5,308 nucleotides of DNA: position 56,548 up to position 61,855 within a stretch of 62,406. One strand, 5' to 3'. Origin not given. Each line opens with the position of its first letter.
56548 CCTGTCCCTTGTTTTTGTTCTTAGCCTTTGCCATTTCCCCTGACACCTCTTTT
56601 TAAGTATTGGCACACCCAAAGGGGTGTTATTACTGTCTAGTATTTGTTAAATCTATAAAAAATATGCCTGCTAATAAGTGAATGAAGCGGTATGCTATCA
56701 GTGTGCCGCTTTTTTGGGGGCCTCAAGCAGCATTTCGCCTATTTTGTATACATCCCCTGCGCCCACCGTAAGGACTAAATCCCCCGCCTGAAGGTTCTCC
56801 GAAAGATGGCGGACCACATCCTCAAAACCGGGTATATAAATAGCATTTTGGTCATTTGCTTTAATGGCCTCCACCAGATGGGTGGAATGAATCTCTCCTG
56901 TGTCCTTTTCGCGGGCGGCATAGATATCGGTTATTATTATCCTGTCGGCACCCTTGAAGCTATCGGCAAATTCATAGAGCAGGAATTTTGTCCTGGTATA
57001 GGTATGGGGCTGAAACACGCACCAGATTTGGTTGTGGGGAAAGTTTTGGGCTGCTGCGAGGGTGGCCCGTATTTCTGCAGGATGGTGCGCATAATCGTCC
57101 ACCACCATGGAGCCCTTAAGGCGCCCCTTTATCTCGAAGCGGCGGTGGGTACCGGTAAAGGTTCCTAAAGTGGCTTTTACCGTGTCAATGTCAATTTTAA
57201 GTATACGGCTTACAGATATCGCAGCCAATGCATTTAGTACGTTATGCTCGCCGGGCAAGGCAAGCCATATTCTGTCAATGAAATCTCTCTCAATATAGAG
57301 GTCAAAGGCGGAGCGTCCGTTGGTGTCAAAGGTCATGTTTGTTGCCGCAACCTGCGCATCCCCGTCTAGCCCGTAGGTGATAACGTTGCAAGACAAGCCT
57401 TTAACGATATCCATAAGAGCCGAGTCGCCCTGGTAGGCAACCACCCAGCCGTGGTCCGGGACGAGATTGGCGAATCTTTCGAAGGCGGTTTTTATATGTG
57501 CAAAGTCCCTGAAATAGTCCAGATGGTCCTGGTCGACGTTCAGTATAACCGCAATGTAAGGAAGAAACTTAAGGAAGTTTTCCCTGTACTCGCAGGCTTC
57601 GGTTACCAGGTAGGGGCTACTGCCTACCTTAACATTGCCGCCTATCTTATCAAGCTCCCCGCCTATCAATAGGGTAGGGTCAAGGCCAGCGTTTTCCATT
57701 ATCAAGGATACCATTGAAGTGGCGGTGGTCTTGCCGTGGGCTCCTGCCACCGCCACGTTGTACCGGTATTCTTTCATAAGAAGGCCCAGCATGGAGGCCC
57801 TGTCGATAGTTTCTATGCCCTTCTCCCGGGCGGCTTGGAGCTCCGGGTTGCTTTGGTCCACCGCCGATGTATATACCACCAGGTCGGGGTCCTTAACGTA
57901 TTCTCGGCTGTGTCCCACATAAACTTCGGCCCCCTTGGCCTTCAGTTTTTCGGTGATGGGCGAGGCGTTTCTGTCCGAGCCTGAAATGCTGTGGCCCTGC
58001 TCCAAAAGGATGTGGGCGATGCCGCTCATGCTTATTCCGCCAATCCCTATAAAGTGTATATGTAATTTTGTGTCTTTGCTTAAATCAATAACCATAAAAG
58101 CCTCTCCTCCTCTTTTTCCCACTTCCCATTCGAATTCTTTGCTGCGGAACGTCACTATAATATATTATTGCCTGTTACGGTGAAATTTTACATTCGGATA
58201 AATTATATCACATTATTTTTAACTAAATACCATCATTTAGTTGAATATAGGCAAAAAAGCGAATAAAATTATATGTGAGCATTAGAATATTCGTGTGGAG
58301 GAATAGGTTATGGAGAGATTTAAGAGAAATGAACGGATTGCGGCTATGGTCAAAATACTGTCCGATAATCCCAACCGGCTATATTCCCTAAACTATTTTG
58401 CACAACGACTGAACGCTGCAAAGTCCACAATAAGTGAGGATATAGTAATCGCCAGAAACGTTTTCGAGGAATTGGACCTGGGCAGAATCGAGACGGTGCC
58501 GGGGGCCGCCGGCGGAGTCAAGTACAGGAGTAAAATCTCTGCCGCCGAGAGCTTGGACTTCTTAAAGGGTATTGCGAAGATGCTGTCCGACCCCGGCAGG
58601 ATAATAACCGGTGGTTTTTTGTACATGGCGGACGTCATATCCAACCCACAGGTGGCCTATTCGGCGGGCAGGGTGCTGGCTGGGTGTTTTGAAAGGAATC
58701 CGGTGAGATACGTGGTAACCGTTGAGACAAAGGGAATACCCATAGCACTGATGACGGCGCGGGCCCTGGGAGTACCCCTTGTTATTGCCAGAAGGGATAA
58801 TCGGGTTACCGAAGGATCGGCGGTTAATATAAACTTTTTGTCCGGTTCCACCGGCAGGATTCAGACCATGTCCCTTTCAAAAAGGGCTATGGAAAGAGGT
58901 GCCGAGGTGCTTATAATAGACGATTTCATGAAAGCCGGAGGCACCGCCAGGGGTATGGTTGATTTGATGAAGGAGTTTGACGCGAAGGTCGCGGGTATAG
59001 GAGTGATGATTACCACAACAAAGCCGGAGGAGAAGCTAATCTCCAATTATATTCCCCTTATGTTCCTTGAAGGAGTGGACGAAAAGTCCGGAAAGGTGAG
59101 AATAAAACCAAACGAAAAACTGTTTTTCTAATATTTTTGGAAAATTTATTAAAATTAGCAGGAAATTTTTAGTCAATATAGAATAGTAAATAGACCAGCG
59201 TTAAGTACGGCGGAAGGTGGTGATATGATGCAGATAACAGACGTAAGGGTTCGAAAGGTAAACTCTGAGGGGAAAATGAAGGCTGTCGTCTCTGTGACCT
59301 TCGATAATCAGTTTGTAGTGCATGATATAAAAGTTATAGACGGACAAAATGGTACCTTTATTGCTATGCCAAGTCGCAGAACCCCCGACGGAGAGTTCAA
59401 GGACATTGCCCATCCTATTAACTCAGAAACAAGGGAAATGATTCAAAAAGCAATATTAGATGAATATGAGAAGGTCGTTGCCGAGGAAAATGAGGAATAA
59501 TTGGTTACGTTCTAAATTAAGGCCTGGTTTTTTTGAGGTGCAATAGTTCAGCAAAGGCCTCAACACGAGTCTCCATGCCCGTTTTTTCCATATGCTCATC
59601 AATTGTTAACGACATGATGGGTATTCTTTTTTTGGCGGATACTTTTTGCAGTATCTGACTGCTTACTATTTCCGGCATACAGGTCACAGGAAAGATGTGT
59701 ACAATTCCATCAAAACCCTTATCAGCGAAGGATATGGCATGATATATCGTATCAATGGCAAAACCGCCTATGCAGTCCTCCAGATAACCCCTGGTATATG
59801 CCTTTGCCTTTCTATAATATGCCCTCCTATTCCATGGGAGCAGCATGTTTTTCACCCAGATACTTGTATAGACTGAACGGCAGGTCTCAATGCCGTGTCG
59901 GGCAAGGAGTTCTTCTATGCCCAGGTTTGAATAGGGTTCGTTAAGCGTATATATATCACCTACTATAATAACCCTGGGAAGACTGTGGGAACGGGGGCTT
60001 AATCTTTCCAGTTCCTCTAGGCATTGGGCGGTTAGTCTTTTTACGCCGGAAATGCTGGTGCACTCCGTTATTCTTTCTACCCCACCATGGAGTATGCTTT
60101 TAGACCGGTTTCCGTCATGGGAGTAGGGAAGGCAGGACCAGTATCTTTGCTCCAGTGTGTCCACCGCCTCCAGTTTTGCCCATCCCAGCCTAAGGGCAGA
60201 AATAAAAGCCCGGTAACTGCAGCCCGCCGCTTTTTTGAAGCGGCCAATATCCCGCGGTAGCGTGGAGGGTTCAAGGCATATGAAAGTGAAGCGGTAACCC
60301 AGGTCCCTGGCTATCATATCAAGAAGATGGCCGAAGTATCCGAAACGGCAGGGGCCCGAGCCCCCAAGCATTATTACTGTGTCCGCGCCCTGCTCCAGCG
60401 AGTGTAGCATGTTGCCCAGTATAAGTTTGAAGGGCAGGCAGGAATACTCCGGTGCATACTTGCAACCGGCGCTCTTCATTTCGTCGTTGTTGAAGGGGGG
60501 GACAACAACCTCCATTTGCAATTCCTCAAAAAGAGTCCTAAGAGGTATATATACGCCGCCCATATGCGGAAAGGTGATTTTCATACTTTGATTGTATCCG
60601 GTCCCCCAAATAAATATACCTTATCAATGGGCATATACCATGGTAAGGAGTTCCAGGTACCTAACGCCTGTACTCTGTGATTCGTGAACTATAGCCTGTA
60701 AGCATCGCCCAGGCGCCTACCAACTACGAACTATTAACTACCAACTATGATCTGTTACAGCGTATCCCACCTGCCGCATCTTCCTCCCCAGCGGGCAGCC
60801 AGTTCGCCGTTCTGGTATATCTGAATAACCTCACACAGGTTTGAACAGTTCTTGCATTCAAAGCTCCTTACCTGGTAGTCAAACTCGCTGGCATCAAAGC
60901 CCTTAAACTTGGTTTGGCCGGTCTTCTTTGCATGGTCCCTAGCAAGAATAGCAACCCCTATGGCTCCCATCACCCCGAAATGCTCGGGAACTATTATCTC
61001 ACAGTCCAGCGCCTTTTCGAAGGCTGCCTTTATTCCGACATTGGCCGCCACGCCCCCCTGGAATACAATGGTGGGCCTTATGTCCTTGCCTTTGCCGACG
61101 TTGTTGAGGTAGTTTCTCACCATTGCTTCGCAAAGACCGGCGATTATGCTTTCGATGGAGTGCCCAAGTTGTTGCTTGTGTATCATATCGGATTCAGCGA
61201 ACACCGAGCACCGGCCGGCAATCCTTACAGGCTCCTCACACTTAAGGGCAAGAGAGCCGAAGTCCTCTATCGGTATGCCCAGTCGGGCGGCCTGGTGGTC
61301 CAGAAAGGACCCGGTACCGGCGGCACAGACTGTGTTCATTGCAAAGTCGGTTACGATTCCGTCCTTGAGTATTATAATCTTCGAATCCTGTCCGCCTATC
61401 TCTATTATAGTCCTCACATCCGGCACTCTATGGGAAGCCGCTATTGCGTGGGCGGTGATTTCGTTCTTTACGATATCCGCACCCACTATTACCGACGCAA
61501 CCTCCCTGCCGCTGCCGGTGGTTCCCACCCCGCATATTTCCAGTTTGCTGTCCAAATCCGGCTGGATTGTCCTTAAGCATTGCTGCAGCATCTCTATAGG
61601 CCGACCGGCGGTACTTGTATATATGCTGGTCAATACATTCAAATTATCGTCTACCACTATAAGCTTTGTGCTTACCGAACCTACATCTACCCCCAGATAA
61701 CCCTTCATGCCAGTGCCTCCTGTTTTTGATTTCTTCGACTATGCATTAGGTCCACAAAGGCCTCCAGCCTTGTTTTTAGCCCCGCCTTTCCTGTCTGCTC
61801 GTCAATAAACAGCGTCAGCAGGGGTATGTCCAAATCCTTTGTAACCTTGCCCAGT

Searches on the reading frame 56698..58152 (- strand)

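Call 59: search_protein_families(library=pfam, proteins=[window:56698-58152:-], max_evalue=0.00001)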
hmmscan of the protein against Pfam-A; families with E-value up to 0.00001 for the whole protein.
window:56698-58152:- (484 aa): 3 families
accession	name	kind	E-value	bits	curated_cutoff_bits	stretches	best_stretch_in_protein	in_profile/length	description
PF01225.30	Mur_ligase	-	7.9e-30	103.5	21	1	31-130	1-95/95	Mur ligase family, catalytic domain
PF08245.18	Mur_ligase_M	-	3.4e-25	89.6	24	1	135-314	1-199/200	Mur ligase middle domain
PF02875.26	Mur_ligase_C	-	5.2e-23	82.7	28.4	1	337-466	1-127/127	Mur ligase, glutamate ligase domain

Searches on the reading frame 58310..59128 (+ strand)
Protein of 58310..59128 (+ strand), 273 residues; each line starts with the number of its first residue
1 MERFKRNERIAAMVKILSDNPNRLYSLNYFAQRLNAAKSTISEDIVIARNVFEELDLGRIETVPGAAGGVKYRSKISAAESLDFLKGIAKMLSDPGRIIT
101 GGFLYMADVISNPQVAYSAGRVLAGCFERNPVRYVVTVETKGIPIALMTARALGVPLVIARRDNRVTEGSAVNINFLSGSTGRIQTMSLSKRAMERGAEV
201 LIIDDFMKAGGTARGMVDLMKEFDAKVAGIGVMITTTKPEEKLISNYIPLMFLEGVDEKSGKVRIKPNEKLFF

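Call 59: search_protein_families(library=pfam, proteins=[window:58310-59128:+], max_evalue=0.00001)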
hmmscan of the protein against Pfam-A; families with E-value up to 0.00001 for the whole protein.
window:58310-59128:+ (273 aa): 2 families
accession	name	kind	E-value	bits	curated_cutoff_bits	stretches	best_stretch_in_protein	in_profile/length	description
PF09182.16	PuR_N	-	1.5e-29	102.2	24.6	1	5-72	1-68/70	Bacterial purine repressor, N-terminal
PF00156.33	Pribosyltran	-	3.9e-16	59.2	26.3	1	117-243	13-131/158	Phosphoribosyl transferase domain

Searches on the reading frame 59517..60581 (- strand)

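Call 59: search_protein_families(library=pfam, proteins=[window:59517-60581:-], max_evalue=0.00001)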
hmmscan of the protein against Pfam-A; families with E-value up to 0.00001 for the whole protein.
window:59517-60581:- (354 aa): 2 families
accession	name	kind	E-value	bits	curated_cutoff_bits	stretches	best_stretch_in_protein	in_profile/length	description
PF09989.15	DUF2229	-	8.4e-13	48.9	29.4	1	13-69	16-73/218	CoA enzyme activase uncharacterised domain (DUF2229)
PF06050.19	HGD-D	-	5.2e-06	26.7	28.4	1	286-347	280-342/342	2-hydroxyglutaryl-CoA dehydratase, D-component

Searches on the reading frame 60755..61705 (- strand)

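Call 59: search_protein_families(library=pfam, proteins=[window:60755-61705:-], max_evalue=0.00001)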
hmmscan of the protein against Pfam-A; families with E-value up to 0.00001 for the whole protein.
window:60755-61705:- (316 aa): 1 family
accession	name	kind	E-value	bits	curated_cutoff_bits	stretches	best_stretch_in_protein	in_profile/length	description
PF01869.26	BcrAD_BadFG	-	4.9e-47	161.2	31.5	1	4-255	1-271/271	BadF/BadG/BcrA/BcrD ATPase family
